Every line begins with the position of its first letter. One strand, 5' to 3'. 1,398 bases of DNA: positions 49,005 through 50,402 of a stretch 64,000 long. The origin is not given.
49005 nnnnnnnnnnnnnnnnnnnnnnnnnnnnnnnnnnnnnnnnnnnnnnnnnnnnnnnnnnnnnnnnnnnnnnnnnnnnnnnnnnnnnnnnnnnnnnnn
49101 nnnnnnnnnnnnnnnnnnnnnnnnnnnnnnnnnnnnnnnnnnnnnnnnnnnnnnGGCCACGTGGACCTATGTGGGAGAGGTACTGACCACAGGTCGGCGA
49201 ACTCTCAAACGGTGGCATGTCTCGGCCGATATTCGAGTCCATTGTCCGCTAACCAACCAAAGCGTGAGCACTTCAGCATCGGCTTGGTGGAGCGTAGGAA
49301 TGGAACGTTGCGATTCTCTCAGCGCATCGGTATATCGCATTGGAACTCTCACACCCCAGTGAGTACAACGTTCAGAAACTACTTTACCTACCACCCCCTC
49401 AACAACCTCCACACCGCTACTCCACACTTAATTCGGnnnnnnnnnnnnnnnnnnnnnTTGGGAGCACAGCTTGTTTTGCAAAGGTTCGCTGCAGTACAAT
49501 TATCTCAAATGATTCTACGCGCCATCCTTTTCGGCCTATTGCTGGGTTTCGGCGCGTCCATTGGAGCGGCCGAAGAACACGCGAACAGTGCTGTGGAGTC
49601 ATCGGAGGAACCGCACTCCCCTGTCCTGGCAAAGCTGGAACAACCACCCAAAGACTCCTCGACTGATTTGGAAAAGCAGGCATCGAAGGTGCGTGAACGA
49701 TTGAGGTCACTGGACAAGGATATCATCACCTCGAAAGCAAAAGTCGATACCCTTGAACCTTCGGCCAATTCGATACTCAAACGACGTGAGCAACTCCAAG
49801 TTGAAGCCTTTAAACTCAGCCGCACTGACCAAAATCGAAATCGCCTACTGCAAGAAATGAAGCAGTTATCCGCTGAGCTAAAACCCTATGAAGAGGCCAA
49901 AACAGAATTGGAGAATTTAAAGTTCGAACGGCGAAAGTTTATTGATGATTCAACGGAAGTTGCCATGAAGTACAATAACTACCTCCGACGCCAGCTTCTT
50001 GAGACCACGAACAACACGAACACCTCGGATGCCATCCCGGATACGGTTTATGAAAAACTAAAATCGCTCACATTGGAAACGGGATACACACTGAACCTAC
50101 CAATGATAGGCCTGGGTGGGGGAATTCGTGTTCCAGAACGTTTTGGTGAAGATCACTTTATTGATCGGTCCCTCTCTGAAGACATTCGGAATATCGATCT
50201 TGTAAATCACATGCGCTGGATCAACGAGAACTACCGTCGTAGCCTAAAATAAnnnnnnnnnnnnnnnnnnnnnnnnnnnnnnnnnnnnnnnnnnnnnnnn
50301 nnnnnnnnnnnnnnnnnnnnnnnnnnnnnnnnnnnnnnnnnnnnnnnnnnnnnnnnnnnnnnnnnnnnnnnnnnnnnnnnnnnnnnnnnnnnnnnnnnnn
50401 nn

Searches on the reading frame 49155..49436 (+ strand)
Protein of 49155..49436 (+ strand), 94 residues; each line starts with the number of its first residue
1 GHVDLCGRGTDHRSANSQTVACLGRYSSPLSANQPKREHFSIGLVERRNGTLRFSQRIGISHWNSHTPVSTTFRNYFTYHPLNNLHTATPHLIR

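Call 26: search_protein_families(library=pfam, proteins=[window:49155-49436:+], max_evalue=10)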
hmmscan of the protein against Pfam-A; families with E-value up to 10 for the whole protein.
seq(94 aa): 1 family
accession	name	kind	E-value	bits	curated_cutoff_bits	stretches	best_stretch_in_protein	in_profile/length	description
PF21416.2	VP1-like_C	-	0.093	13.3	27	1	18-58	82-121/135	Inner layer core protein VP1-like, C-terminal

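Call 28: search_protein_families(library=ncbifam, proteins=[window:49155-49436:+], max_evalue=1)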
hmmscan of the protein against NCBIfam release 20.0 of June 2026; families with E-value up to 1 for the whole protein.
seq(94 aa): 0 families

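Call 62: search_dna_similar(query=window:49155-49436:+, collection=plasmids, mode=protein, max_evalue=5, max_rows=10)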
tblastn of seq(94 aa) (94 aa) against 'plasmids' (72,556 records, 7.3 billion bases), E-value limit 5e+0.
No match.

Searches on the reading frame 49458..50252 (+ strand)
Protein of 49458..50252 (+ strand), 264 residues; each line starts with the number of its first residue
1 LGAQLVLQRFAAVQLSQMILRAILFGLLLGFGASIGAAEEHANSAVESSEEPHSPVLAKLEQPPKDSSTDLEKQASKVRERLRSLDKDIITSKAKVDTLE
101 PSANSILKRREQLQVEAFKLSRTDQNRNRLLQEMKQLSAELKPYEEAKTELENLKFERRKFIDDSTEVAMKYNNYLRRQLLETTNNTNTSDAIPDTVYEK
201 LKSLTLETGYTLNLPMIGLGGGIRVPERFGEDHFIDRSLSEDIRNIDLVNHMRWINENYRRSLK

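Call 6: search_protein_families(library=pfam, proteins=[window:49458-50252:+], max_evalue=0.01)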
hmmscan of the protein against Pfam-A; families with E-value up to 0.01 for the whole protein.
window:49458-50252:+ (264 aa): 1 family
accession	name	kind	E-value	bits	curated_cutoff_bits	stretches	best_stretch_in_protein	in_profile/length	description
PF01920.25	Prefoldin_2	-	0.0041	17.5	27.6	0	116-157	3-44/106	Prefoldin subunit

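Call 22: find_homologous_proteins(query=window:49509-50252:+, max_evalue=0.01)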
Query window:49509-50252:+ (247 aa): 1 proteins with E <= 0.01 among 727 candidates.
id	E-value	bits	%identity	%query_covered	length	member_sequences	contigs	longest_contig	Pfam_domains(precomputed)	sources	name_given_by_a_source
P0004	8.5e-154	527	100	100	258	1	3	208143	-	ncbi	-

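Call 28: search_protein_families(library=ncbifam, proteins=[window:49458-50252:+], max_evalue=1)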
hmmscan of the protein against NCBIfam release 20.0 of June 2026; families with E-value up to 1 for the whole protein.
window:49458-50252:+ (264 aa): 15 families
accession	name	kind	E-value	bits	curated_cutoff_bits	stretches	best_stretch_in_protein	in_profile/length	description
NF045487.1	ASRP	equivalog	8.9e-05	21.3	300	1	68-211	364-510/593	archaea-specific SMC-related protein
TIGR04527.1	mycoplas_twoTM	subfamily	0.0007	19.4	125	1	22-202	18-187/248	MG_279/MG_280 family protein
NF045780.1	TrlF_fam_ATP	equivalog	0.0034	16.1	350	1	41-176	553-693/944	TrlF family AAA-like ATPase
NF003034.1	PRK03918.1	equivalog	0.011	13.7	700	1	57-174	298-416/878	DNA double-strand break repair ATPase Rad50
TIGR03319.1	RNase_Y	equivalog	0.016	13.7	454.35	1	38-192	45-199/514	ribonuclease Y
TIGR04211.1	SH3_and_anchor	equivalog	0.019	14.6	65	1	65-159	65-156/198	TIGR04211 family SH3 domain-containing protein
NF041034.1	Rad50_Sulf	equivalog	0.019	12.8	1000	1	73-188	440-555/872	DNA double-strand break repair ATPase Rad50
TIGR02169.1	SMC_prok_A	equivalog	0.026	12.2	729.4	1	68-201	325-451/1165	chromosome segregation protein SMC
NF053563.1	Rkd4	equivalog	0.07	11.2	860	1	110-176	451-517/747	arcadin-4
TIGR02168.1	SMC_prok_B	equivalog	0.071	10.8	567.35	1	69-172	710-814/1181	chromosome segregation protein SMC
TIGR03495.1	phage_LysB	equivalog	0.3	11.4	92.75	1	79-151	18-87/135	Rz-like lysis system protein LysB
NF046104.1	PptglHdxlasePcsB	equivalog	0.37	9.9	450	1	68-145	27-101/400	peptidoglycan hydrolase PcsB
TIGR00059.1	L17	equivalog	0.52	10.7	70.05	1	119-194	4-75/112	50S ribosomal protein L17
TIGR01843.1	type_I_hlyD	subfamily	0.52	9.2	208.65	1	59-190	122-250/422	HlyD family type I secretion periplasmic adaptor subunit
NF053712.1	repair_DEAH_YoaA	equivalog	0.52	8.9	680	1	69-205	251-384/630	DNA repair helicase YoaA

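Call 52: find_related_loci(query=window:49509-50252:+, collection=viral_contigs, flank=5000)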
Query window:49509-50252:+ (247 aa) in viral_contigs; peptide patterns used: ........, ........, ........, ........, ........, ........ (x = any residue, [..] = any of these).
2 stretches matched a pattern, but none encodes a relative of the query by tblastn (E <= 1e-3).

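Call 91: search_protein_families(library=phrogs, proteins=[window:49458-50252:+], max_evalue=0.01)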
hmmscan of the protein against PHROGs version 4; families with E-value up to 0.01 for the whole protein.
window:49458-50252:+ (264 aa): 0 families

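Call 92: search_protein_families(library=padloc, proteins=[window:49458-50252:+], max_evalue=0.01)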
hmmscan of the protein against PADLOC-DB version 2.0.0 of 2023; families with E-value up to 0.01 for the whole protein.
window:49458-50252:+ (264 aa): 4 families
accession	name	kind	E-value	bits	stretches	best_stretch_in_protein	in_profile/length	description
PDLC02709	PbeC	-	3.8e-05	20.5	1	34-187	341-490/661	PbeC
PDLC03859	LmuB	-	7.5e-05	20.1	1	67-162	375-479/611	-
PDLC00583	JetC3|JetC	-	0.00025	17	1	73-192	795-913/1471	DUF3584 domain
PDLC00582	JetC3|JetC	-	0.0013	14.6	1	58-203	852-996/1472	DUF3584 domain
